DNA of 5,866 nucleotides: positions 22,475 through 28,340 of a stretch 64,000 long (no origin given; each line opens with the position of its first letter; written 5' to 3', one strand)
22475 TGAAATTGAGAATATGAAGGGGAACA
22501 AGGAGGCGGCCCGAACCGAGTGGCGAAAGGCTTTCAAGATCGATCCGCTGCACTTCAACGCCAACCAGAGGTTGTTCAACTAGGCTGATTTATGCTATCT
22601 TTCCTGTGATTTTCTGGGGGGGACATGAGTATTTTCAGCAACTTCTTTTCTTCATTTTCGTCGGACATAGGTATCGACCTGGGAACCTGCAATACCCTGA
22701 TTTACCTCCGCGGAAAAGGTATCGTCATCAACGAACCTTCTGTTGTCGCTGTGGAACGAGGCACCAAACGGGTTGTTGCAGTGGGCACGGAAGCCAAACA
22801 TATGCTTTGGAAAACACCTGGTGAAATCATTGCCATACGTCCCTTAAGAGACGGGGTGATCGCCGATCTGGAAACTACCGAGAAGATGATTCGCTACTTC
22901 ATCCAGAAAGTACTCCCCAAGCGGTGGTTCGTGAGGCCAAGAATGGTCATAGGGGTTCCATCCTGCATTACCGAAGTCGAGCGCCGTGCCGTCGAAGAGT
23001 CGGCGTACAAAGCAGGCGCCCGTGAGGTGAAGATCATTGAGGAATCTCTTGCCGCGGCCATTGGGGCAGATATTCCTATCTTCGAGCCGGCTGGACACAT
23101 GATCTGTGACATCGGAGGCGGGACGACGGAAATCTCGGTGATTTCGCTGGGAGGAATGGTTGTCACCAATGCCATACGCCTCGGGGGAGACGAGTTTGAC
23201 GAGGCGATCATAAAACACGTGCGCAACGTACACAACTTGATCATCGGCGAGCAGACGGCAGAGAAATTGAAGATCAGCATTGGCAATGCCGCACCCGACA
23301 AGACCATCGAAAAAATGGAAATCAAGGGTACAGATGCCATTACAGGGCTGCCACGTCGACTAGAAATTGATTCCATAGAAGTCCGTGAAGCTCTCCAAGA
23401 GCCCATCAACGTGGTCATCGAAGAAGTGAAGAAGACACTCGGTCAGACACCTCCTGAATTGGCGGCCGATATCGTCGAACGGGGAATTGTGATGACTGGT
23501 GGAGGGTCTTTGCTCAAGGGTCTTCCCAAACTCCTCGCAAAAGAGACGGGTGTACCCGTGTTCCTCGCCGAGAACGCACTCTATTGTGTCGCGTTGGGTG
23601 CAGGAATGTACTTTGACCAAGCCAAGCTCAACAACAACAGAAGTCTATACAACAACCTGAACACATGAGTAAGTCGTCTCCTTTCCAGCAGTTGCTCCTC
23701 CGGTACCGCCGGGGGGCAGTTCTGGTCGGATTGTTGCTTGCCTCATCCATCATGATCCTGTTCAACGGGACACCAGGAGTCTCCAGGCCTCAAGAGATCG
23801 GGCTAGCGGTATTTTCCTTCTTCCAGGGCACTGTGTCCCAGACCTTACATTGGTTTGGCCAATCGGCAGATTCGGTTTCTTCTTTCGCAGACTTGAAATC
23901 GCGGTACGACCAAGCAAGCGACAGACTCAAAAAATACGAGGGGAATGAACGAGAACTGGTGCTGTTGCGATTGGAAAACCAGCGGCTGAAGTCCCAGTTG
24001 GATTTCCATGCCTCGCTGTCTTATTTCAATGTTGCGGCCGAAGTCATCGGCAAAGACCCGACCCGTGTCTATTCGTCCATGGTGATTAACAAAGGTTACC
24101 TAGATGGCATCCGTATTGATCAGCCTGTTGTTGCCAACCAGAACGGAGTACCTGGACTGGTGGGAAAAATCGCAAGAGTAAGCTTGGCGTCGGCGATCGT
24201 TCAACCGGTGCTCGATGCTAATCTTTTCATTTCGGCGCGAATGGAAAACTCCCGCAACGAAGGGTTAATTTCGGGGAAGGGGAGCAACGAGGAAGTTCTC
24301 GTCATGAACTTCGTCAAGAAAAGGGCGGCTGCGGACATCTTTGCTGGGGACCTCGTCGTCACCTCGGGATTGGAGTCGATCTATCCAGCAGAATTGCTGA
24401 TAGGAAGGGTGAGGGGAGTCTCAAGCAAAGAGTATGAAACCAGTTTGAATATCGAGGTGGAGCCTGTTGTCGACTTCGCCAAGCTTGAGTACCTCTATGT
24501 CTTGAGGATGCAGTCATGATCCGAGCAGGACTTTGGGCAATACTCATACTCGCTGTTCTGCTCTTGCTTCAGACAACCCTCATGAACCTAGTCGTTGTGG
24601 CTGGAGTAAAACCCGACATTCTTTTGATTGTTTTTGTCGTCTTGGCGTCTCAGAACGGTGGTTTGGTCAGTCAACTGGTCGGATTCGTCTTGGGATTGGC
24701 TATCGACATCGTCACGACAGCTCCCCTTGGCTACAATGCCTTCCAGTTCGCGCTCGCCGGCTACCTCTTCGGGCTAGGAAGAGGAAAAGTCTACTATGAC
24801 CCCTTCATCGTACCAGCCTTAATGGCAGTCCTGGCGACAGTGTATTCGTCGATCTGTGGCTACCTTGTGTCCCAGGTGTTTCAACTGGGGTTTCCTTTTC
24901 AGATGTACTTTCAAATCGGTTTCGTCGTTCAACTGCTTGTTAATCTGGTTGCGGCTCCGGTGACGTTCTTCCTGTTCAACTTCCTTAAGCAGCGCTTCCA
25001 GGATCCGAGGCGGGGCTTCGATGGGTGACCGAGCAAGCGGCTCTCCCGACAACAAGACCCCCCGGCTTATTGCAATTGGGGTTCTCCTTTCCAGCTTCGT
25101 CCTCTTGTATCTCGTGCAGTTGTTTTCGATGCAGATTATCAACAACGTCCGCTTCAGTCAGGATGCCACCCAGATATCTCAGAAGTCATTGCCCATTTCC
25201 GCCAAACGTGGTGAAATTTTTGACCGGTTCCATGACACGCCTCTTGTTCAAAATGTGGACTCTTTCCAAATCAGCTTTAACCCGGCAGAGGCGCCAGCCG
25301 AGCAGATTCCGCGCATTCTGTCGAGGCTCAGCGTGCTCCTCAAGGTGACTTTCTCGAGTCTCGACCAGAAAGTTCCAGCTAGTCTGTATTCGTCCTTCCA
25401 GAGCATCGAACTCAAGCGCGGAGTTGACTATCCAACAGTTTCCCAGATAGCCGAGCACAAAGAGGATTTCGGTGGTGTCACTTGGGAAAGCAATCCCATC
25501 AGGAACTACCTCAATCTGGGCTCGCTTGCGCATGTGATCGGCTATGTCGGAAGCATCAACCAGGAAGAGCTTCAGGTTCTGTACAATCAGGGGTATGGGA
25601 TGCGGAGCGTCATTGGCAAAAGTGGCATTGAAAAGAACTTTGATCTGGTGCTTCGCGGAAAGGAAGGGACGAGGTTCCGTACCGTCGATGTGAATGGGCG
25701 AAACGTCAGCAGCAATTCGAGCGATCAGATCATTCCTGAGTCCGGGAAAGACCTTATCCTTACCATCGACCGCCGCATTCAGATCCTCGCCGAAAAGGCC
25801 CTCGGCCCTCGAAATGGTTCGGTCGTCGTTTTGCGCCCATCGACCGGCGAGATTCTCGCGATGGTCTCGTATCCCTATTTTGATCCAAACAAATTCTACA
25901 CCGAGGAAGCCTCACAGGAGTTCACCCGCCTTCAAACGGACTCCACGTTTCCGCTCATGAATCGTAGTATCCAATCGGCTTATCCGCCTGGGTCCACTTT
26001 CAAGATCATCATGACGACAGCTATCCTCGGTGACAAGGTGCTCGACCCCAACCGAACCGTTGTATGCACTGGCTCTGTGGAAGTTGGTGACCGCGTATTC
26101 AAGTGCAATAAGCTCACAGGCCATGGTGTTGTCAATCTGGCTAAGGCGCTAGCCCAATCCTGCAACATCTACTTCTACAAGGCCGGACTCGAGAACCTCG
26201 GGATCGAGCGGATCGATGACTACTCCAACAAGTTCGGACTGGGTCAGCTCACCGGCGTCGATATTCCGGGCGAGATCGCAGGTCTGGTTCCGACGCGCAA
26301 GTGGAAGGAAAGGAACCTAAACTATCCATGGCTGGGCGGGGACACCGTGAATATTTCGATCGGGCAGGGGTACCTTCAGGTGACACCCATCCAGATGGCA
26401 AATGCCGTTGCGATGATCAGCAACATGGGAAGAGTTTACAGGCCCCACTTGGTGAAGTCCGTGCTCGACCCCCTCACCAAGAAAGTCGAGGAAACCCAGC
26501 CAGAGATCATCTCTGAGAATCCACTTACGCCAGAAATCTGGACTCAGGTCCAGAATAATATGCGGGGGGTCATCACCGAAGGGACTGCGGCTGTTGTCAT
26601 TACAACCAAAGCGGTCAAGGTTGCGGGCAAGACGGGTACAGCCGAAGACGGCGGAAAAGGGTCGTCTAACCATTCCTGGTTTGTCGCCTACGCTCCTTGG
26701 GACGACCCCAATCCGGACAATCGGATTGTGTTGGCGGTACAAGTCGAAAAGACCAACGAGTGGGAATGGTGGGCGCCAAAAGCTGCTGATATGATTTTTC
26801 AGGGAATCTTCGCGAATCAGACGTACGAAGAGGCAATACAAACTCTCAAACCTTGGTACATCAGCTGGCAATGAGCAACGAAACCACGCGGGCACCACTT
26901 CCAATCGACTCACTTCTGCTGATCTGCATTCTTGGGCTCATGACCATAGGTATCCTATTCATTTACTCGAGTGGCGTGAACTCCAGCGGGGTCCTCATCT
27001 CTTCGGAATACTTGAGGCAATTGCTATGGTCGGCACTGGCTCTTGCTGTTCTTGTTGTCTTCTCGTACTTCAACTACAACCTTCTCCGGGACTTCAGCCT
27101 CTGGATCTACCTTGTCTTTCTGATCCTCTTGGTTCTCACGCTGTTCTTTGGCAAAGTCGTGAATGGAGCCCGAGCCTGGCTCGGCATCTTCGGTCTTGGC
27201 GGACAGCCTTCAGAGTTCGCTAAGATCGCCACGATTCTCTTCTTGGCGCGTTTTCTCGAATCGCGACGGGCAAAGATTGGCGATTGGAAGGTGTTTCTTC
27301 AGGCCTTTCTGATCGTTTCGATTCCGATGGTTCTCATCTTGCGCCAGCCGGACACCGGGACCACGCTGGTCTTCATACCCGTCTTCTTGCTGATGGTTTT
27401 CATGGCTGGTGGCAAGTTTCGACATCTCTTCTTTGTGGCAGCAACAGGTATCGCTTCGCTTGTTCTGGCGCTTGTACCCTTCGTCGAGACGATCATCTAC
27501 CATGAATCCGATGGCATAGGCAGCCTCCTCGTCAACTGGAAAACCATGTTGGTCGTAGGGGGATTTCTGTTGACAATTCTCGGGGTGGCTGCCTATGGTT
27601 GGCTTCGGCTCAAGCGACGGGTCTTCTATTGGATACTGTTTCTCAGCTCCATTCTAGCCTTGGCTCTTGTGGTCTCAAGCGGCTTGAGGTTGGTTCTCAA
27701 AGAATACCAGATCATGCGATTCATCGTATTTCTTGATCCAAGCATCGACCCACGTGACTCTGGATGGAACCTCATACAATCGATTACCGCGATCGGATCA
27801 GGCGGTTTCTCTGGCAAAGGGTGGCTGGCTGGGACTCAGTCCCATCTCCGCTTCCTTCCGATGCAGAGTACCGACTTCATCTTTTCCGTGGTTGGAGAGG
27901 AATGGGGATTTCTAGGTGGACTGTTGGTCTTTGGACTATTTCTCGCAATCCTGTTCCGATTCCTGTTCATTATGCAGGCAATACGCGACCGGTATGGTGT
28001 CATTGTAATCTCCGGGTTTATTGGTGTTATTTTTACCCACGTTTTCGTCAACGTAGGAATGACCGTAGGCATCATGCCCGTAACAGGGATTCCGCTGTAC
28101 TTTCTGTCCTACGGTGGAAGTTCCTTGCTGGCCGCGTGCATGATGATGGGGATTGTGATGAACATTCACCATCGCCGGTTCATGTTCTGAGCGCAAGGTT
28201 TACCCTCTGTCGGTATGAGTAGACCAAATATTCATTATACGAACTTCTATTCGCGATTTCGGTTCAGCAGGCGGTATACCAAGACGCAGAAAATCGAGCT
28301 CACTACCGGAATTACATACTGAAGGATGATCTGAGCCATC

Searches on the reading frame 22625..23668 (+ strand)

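Call 60: search_protein_families(library=pfam, proteins=[window:22625-23668:+], max_evalue=0.00001)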
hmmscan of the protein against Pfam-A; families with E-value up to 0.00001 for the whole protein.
window:22625-23668:+ (347 aa): 4 families
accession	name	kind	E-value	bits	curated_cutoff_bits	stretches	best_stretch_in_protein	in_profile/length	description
PF06723.19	MreB_Mbl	-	1e-144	481.8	27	1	13-335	2-324/327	MreB/Mbl protein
PF00012.26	HSP70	-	1.1e-12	47.5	20.6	1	107-201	136-236/599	Hsp70 protein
PF14450.12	FtsA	-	4.6e-12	46.8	31.8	1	160-317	2-112/127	Cell division protein FtsA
PF00022.25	Actin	-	1.2e-06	27.9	27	0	38-202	31-190/410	Actin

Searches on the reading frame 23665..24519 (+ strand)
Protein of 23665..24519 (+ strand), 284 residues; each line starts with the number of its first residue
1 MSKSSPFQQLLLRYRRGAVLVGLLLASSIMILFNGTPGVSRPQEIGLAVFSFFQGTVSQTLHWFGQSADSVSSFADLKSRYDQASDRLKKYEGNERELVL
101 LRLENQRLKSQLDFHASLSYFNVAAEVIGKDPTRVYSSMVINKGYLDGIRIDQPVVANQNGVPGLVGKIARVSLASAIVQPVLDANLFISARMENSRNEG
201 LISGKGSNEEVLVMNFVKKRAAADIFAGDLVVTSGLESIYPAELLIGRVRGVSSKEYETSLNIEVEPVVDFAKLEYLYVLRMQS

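Call 60: search_protein_families(library=pfam, proteins=[window:23665-24519:+], max_evalue=0.00001)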
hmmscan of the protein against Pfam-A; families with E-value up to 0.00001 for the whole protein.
window:23665-24519:+ (284 aa): 1 family
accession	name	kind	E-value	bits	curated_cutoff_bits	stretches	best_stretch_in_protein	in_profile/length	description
PF04085.20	MreC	-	1.1e-37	129.5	28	1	127-280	1-146/147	Rod shape-determining protein MreC, barrel core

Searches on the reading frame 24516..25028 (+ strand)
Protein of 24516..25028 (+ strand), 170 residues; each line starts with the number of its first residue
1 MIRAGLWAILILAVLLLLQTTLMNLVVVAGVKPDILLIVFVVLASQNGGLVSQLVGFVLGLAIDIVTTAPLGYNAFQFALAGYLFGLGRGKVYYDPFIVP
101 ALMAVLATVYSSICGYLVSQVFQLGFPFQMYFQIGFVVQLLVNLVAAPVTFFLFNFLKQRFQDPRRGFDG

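Call 60: search_protein_families(library=pfam, proteins=[window:24516-25028:+], max_evalue=0.00001)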
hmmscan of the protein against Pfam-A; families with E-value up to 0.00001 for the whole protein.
window:24516-25028:+ (170 aa): 1 family
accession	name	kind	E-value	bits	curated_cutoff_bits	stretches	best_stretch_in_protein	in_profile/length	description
PF04093.17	MreD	-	1.1e-08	35.8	24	1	4-158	4-156/158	rod shape-determining protein MreD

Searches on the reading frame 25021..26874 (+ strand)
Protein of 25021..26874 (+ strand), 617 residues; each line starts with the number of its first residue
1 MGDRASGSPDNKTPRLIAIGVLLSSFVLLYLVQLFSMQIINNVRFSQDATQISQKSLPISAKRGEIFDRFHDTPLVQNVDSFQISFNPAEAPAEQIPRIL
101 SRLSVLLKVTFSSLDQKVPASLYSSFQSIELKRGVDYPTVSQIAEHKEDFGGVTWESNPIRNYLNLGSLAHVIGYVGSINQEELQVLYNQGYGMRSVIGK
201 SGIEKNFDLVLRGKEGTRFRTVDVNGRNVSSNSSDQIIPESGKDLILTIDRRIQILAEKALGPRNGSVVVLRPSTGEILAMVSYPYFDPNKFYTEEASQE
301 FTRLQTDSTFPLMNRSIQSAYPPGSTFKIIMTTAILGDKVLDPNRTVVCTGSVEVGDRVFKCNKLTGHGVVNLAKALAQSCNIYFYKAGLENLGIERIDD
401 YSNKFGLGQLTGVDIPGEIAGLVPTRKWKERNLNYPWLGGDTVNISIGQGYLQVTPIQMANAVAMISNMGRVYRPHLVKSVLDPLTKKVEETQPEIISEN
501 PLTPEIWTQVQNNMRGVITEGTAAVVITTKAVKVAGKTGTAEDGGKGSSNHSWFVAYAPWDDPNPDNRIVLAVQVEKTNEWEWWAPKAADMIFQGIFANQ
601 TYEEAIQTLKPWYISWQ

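Call 60: search_protein_families(library=pfam, proteins=[window:25021-26874:+], max_evalue=0.00001)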
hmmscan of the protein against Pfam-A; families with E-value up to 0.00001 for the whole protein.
window:25021-26874:+ (617 aa): 2 families
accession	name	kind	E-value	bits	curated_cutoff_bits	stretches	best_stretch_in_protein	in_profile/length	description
PF00905.27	Transpeptidase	-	1.2e-69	235.2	22.1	1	266-593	1-294/299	Penicillin binding protein transpeptidase domain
PF03717.20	PBP_dimer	-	1.8e-39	136.4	24.4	1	59-230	2-177/180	Penicillin-binding Protein dimerisation domain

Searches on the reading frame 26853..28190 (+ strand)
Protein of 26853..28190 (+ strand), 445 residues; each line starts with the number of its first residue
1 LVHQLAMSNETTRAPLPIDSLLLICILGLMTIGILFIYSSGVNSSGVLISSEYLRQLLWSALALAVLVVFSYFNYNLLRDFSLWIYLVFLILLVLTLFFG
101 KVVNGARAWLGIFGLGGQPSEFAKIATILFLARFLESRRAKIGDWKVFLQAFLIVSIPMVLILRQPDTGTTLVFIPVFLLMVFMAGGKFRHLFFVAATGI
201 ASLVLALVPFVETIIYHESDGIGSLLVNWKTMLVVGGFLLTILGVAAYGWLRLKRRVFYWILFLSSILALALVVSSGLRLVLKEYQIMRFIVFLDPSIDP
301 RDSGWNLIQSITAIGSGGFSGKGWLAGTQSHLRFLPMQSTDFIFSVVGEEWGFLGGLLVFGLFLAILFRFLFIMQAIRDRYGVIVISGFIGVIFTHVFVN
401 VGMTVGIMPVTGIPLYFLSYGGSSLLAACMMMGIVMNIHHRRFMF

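Call 60: search_protein_families(library=pfam, proteins=[window:26853-28190:+], max_evalue=0.00001)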
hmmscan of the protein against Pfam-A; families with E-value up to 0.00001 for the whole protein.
window:26853-28190:+ (445 aa): 1 family
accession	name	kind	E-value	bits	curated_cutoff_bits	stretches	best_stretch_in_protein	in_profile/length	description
PF01098.24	FTSW_RODA_SPOVE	-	8.4e-89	298.5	26.4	2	235-441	160-353/356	Cell cycle protein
